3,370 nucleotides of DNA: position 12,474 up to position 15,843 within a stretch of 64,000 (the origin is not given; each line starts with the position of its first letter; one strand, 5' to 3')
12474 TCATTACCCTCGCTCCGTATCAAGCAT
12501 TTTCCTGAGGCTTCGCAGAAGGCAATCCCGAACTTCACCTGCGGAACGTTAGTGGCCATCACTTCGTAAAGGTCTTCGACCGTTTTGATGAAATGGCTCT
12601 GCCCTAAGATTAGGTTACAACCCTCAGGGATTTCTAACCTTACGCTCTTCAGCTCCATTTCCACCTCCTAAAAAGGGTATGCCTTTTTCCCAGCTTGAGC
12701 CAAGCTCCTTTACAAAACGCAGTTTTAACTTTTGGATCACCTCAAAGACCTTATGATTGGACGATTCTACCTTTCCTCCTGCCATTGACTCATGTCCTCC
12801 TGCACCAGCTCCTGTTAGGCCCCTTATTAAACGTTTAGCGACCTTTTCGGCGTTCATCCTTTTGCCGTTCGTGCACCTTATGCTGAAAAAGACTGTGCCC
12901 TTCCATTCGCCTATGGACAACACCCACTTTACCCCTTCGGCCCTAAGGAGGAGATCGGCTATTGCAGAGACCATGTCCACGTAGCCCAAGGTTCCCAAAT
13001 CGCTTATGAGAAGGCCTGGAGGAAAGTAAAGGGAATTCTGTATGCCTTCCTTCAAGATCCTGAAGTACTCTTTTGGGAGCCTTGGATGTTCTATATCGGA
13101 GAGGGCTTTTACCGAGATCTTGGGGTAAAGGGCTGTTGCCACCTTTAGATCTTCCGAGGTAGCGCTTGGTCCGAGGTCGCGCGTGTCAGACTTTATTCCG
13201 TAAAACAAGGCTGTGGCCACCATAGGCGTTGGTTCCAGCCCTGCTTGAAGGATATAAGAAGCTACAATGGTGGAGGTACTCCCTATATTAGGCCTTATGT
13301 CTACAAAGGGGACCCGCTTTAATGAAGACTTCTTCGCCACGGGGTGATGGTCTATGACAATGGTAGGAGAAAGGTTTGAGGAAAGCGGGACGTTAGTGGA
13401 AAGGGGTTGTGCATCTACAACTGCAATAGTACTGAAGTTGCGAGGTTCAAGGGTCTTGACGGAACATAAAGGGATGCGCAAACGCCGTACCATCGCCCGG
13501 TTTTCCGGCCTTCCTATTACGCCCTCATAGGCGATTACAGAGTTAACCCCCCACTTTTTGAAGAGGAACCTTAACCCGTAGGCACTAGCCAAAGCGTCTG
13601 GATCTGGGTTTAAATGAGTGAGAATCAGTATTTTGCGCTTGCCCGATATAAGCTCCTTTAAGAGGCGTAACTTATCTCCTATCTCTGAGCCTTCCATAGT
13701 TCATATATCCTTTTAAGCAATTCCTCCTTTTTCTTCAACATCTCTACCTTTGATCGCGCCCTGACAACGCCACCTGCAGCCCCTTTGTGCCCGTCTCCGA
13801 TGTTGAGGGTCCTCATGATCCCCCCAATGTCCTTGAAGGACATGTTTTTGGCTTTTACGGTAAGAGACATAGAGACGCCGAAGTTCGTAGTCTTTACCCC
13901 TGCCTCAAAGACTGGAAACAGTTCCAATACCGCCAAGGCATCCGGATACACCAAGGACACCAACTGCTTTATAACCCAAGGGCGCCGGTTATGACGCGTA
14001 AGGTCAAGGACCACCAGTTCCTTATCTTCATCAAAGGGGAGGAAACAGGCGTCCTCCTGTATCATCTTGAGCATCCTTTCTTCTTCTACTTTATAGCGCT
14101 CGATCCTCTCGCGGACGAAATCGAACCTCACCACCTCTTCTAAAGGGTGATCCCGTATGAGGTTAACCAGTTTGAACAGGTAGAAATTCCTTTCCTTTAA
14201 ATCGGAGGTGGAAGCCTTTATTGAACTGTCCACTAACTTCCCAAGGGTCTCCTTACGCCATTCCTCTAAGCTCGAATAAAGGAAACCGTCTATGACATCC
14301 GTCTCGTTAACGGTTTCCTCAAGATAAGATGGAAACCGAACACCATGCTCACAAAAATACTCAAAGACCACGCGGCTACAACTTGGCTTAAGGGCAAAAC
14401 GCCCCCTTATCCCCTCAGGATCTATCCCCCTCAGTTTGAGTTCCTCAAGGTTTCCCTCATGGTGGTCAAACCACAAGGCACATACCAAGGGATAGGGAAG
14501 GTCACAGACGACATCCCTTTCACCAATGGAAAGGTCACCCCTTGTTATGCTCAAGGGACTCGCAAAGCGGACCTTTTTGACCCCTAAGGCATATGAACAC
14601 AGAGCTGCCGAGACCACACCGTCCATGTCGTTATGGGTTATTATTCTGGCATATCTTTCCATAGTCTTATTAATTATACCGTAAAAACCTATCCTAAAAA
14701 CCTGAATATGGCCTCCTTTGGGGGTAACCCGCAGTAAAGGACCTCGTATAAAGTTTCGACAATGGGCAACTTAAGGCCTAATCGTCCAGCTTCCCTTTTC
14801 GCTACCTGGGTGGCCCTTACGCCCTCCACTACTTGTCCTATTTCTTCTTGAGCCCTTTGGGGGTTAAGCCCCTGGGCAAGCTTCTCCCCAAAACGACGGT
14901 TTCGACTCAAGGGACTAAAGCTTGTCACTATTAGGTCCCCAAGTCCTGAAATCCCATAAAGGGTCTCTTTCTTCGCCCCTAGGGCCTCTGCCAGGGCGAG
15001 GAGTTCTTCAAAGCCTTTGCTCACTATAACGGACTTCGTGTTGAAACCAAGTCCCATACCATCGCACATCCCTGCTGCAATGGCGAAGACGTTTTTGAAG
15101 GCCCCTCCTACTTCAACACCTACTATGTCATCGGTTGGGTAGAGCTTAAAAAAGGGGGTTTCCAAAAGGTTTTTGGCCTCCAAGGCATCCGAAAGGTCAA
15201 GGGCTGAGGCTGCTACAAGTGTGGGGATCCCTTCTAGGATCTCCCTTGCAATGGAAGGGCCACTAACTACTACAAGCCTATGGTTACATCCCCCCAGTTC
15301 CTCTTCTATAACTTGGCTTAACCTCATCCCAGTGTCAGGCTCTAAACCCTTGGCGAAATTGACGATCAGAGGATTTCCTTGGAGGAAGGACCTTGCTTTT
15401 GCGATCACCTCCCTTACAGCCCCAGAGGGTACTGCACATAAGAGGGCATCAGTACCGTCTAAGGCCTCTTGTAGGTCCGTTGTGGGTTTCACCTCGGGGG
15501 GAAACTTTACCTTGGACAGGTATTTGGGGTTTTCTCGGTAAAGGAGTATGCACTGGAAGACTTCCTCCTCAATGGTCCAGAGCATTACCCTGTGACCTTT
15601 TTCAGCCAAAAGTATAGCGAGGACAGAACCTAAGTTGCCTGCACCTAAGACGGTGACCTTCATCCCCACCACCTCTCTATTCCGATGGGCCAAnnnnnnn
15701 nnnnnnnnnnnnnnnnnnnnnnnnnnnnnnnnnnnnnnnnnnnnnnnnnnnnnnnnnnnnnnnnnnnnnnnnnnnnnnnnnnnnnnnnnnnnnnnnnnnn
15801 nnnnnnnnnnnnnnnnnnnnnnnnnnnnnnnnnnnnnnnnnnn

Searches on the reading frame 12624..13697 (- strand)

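Call 97: search_protein_families(library=pfam, proteins=[window:12624-13697:-], max_evalue=0.00001)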
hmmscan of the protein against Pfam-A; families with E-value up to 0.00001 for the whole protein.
window:12624-13697:- (357 aa): 2 families
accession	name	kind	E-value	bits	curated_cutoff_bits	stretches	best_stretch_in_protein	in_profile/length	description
PF01368.27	DHH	-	1.2e-10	42.2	28.1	1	22-168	1-125/125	DHH family, N-terminal domain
PF02272.25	DHHA1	-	3.6e-08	34.2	25.9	1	241-322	16-94/102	DHHA1 domain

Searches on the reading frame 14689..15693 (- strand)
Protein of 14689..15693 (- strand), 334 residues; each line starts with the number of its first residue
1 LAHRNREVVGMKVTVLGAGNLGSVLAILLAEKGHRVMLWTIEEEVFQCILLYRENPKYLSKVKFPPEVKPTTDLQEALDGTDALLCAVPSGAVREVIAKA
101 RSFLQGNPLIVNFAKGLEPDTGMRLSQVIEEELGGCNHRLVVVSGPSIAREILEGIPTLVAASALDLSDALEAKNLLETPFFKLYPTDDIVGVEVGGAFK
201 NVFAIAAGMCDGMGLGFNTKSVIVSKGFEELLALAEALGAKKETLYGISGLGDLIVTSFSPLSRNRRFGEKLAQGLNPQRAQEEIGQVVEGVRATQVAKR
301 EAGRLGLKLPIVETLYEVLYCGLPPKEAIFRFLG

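Call 97: search_protein_families(library=pfam, proteins=[window:14689-15693:-], max_evalue=0.00001)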
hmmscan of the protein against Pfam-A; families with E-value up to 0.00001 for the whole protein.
window:14689-15693:- (334 aa): 5 families
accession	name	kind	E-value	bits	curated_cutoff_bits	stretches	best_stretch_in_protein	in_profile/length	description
PF07479.19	NAD_Gly3P_dh_C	-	4.5e-49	166.7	25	1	189-329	1-141/142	NAD-dependent glycerol-3-phosphate dehydrogenase C-terminus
PF01210.29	NAD_Gly3P_dh_N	-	1.3e-45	155.6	23.1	1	12-166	1-154/158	NAD-dependent glycerol-3-phosphate dehydrogenase N-terminus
PF20618.3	GPD_NAD_C_bact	-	1.4e-18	67.6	27.6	1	249-314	1-65/66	Bacterial GPD, NAD-dependent C-terminal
PF02558.23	ApbA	-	1e-07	32.1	22.2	1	13-118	1-104/150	Ketopantoate reductase PanE/ApbA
PF03807.23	F420_oxidored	-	7.9e-07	30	21.6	0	12-110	1-89/94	NADP oxidoreductase coenzyme F420-dependent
